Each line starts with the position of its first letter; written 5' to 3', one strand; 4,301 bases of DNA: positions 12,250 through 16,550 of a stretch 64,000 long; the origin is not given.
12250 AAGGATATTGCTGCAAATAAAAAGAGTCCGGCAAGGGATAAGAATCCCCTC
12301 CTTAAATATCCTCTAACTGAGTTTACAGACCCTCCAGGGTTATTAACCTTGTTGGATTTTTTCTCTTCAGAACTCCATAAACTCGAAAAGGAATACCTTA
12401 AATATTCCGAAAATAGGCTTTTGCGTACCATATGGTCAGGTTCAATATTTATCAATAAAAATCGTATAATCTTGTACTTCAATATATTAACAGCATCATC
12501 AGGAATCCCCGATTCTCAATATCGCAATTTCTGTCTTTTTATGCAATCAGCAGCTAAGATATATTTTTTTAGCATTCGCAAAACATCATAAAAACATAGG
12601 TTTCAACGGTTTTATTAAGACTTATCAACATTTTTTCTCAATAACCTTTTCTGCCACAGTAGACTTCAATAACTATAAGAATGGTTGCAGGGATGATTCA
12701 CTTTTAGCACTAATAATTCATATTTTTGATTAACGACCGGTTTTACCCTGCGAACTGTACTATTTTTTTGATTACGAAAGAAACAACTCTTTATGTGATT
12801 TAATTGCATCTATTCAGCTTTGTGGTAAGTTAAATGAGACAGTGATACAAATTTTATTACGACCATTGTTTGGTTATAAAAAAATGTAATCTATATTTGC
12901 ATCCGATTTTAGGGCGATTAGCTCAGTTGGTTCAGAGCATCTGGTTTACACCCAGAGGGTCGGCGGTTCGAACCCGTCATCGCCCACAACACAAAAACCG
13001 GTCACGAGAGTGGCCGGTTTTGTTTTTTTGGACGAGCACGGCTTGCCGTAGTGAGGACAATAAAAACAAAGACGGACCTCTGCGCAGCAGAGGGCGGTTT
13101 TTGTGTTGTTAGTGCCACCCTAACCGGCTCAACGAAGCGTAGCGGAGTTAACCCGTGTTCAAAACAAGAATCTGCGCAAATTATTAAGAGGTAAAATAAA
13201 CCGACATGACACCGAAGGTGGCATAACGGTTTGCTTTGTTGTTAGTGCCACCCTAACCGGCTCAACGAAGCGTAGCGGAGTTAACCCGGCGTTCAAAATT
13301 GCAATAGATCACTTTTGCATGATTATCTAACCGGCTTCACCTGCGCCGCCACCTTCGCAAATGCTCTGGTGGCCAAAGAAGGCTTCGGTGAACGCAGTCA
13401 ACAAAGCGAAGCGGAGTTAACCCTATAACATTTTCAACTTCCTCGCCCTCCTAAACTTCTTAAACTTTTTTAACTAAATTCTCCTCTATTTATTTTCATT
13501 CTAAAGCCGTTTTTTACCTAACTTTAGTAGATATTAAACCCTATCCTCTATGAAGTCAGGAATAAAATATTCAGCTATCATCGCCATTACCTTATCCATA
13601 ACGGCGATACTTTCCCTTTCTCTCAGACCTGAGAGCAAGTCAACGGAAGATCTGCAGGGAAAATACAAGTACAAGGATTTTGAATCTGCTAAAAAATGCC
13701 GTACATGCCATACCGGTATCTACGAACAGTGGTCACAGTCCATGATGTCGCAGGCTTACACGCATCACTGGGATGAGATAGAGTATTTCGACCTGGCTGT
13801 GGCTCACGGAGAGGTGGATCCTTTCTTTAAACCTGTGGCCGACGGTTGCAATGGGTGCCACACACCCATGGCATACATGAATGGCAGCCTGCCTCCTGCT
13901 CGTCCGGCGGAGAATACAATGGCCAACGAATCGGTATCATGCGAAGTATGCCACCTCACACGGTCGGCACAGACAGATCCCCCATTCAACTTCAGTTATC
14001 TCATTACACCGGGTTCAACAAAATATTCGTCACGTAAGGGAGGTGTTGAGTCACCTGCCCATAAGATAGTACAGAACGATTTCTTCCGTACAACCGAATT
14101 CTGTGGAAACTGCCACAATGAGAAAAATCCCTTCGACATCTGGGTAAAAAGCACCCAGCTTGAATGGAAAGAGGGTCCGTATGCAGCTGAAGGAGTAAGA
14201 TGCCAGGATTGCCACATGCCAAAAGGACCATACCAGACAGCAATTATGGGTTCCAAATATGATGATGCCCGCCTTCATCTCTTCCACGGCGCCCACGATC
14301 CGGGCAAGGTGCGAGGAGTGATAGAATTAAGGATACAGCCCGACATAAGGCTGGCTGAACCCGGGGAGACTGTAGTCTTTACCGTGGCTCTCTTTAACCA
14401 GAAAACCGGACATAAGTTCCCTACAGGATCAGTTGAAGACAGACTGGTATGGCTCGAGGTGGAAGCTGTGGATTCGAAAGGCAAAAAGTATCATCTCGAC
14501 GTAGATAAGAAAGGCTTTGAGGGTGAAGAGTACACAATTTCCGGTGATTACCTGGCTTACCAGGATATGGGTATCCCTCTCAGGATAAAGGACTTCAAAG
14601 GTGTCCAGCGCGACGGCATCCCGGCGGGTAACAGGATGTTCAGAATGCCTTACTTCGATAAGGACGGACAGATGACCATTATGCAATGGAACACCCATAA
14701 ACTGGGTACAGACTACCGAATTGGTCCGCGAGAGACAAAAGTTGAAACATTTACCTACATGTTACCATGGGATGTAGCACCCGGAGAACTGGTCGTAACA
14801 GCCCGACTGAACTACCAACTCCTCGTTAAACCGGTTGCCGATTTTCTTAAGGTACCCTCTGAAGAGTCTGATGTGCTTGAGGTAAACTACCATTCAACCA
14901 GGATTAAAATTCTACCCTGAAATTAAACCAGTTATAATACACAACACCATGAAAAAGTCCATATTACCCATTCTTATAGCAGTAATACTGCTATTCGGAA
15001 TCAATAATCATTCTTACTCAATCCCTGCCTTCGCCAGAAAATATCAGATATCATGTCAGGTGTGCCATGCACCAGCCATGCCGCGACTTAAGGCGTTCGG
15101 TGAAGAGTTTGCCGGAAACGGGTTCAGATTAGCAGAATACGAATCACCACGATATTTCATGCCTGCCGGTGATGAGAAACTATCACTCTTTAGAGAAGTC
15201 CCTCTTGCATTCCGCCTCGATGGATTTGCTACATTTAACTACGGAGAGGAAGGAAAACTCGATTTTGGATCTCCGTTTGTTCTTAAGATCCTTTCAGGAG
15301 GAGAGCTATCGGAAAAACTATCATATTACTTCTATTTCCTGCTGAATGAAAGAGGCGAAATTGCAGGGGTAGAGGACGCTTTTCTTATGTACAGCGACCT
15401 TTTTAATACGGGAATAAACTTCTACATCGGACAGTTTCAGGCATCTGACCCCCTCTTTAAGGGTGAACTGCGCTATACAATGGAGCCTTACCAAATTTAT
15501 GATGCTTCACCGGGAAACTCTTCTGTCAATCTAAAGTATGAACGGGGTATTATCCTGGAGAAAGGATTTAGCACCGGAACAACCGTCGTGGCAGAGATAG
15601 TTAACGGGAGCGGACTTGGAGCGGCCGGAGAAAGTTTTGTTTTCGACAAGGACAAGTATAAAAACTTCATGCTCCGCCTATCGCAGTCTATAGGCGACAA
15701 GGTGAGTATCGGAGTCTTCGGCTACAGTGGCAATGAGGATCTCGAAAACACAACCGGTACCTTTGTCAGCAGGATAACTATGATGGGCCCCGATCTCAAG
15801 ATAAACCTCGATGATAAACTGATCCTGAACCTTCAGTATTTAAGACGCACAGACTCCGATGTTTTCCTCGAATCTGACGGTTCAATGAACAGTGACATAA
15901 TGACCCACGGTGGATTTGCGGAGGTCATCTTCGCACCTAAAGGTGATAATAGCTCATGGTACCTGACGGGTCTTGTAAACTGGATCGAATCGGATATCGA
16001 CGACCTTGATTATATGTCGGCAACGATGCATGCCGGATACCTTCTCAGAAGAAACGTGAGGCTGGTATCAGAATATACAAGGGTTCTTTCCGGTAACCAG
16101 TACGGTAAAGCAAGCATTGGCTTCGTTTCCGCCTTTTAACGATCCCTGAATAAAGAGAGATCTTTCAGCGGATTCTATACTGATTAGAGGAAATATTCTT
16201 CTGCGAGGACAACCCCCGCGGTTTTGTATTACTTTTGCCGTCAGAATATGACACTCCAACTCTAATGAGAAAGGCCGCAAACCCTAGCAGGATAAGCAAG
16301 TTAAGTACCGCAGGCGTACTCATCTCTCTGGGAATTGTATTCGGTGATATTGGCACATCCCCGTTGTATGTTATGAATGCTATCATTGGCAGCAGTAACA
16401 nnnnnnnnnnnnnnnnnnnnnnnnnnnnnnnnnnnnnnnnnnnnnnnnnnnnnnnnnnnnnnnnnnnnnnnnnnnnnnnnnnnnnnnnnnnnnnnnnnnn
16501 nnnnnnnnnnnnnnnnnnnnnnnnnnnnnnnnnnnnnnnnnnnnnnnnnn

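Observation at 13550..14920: Pentaheme cytochrome with a long heme-free C-terminal domain, apparently co-transcribed with the cytochrome-porin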

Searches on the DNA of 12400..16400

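Call 84: search_rna_families(source=window, start=12400, end=16400, threshold=evalue, max_evalue=1)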
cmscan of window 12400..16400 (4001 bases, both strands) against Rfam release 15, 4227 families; matches with E-value up to 1: 2.
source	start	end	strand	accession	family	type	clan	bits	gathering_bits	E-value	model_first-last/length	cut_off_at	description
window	12912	12986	+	RF00005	tRNA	Gene; tRNA;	CL00001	68.9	29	4e-14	1-71/71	no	tRNA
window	13030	13118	+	RF01795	FourU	Cis-reg; thermoregulator;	-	21.4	60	0.71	1-65/65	no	FourU thermometer RNA element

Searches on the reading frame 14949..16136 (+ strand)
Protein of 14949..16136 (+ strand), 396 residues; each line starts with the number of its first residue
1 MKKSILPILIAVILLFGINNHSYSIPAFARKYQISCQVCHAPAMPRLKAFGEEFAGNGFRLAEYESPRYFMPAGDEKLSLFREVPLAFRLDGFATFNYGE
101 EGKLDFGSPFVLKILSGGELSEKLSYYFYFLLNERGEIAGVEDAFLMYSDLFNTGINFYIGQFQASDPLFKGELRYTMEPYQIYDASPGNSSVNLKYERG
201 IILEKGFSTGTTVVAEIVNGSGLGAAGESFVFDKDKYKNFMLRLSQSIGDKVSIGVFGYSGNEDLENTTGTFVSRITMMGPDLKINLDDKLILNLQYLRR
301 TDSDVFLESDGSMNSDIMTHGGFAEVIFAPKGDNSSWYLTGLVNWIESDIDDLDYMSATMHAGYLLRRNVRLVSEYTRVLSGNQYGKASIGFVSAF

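Call 4: search_protein_families(library=pfam, proteins=[window:14949-16136:+], max_evalue=1)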
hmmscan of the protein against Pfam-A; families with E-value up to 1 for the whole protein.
window:14949-16136:+ (396 aa): 0 families

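Call 5: search_protein_families(library=ncbifam, proteins=[window:14949-16136:+], max_evalue=1)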
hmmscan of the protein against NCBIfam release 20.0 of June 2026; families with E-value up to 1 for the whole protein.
window:14949-16136:+ (396 aa): 0 families

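Call 10: search_solved_structures(query=window:14949-16136:+, max_evalue=10)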
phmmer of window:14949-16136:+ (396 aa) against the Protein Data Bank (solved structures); distinct sequences matched with E-value up to 10: 2.
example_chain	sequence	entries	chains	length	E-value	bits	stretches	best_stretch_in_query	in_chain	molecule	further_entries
8hfc_B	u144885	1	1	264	0.61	12.2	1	112-203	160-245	Ras modification protein ERF4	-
5e24_E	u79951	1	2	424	1.9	10.6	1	218-259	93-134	Suppressor of hairless protein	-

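Call 11: find_homologous_proteins(query=window:14949-16136:+)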
Query window:14949-16136:+ (396 aa): 3674 proteins with E <= 0.001 among 8000 candidates; the best 120 are listed.
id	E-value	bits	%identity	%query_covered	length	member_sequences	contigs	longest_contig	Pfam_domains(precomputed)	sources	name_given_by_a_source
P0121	1.3e-262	889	100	100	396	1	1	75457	-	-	-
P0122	9.3e-196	668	74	98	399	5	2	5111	-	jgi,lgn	-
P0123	5.3e-192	656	70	100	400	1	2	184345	-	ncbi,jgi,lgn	jgi:hypothetical protein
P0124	9.8e-192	655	73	98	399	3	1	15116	-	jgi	-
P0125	3.5e-191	653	72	98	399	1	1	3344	-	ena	-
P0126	8.7e-191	652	70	99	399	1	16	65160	-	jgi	jgi:hypothetical protein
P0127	1.4e-190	651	71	100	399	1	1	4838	-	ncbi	-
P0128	1.2e-189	648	73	95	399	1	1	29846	-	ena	-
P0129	1.5e-189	648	70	100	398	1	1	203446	-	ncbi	-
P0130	1.5e-189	648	71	100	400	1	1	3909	-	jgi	-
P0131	1.9e-189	648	70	98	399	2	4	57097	-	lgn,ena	-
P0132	2.3e-189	647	71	99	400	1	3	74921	-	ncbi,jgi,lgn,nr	ncbi:MAG: hypothetical protein MUC93_06130 [Bacteroidales bacterium]|jgi:hypothetical protein|nr:hyp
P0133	3.0e-189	647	73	95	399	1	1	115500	-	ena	-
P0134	1.4e-188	645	70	100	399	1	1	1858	-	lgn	-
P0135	1.9e-188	644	67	100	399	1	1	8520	-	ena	-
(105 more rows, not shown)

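Call 62: predict_structure(alignment_id=A5)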
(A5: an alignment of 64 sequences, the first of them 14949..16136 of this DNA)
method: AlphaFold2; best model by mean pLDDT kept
length: 396 residues; sequences in the alignment: 64
mean_pLDDT: 68.5   pTM: 0.68
mean pLDDT of the five models: 68.5, 65.5, 64.4, 55.9, 54.0
residues with pLDDT >= 90: 37; 70-90: 192; 50-70: 76; < 50: 91
segments of 3 or more residues with pLDDT < 50: 1-3, 18-83, 165-174, 222-232
pLDDT, mean of each block of 10 residues (from residue 1): 53 53 28 29 30 36 32 39 59 75 66 69 73 67 76 87 52 52 77 67 85 78 43 64 85 87 85 89 85 88 89 91 87 77 91 89 76 85 79 72
secondary structure, 60 per line:
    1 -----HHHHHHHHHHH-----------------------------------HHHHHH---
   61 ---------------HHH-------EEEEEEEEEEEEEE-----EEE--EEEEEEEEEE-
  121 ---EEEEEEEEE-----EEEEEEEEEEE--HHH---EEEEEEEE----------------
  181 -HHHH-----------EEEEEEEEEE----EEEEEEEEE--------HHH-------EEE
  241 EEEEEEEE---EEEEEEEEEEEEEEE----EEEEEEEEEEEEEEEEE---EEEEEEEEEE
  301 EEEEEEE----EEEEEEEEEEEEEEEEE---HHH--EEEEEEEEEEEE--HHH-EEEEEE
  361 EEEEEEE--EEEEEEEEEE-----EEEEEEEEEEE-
elements in order: H6-16 H52-57 E86-99 E105-107 E110-119 E124-132 E138-148 E157-164 H182-185 E197-206 E211-219 E238-248 E252-266 E271-287 E291-307 E312-328 E337-348 E355-367 E370-379 E385-395

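Call 66: fold_search(model_id=the predicted structure, library=pdb)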
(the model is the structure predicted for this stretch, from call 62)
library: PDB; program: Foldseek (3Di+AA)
matches with E <= 10: 1203; with E <= 0.001: 283
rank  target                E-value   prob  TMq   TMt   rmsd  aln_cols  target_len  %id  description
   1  2o4v_A                1.0e-12  1.00  0.58  0.56   7.0       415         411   13  An arginine ladder in OprP mediates phosphate specific transfer across the outer membrane (released 2006-12-26)
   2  8wv0_A                1.1e-11  1.00  0.51  0.60   6.4       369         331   13  Outer membrane porin of Burkholderia pseudomallei (BpsOmp38) (released 2024-10-30)
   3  8wv0_B                1.9e-11  1.00  0.50  0.58   6.6       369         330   13  Outer membrane porin of Burkholderia pseudomallei (BpsOmp38) (released 2024-10-30)
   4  6ehe                  5.5e-11  1.00  0.51  0.65   6.0       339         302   11  OmpTdeltaL8 (loop L8 deletion mutant of OmpT), an outer membrane protein of Vibrio cholerae (released 2018-04-25)
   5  6ehb_B                5.8e-11  1.00  0.47  0.57   7.1       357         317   13  OmpU, an outer membrane protein, of Vibrio cholerae (released 2018-04-25)
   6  5o9c_A                8.7e-11  1.00  0.52  0.58   6.8       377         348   12  Crystal structure of Omp36 from Enterobacter aerogenes (released 2018-06-27)
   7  6ehf                  1.1e-10  1.00  0.53  0.64   5.8       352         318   10  OmpT (in-vitro folded), an outer membrane protein Vibrio cholerae (trimer form) (released 2018-04-25)
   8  3wi4                  1.3e-10  1.00  0.49  0.60   7.3       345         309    8  Crystal structure of wild-type PorB from Neisseria meningitidis serogroup B (released 2014-01-01)
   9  4d65_A                1.5e-10  1.00  0.54  0.61   6.2       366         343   12  Structure of porin Omp-Pst2 from P. stuartii; the asymmetric unit contains a dimer of trimers. (released 2016-03-09)
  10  6ehb_C                1.8e-10  1.00  0.47  0.56   7.2       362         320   13  OmpU, an outer membrane protein, of Vibrio cholerae (released 2018-04-25)
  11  1e54_A                1.9e-10  1.00  0.54  0.63   5.8       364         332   12  Anion-selective porin from Comamonas acidovorans (released 2001-07-12)
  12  8pyz_E                1.9e-10  1.00  0.53  0.60   6.5       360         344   13  Structure of Ompk36GD from Klebsiella pneumonia, solved at wavelength 4.13 A (released 2023-10-25)
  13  4kr8_C                2.0e-10  1.00  0.52  0.59   5.9       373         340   11  Salmonella typhi OmpF complex with Daunomycin (released 2014-05-28)
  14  4d64_A                2.1e-10  1.00  0.54  0.60   6.1       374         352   11  Structure of porin Omp-Pst1 from P. stuartii; the crystallographic symmetry generates a dimer of trimers. (released 2016-03-09)
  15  4kra_C                2.3e-10  1.00  0.57  0.66   5.4       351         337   10  Salmonella typhi OmpF complex with Ciprofloxacin (released 2014-05-28)
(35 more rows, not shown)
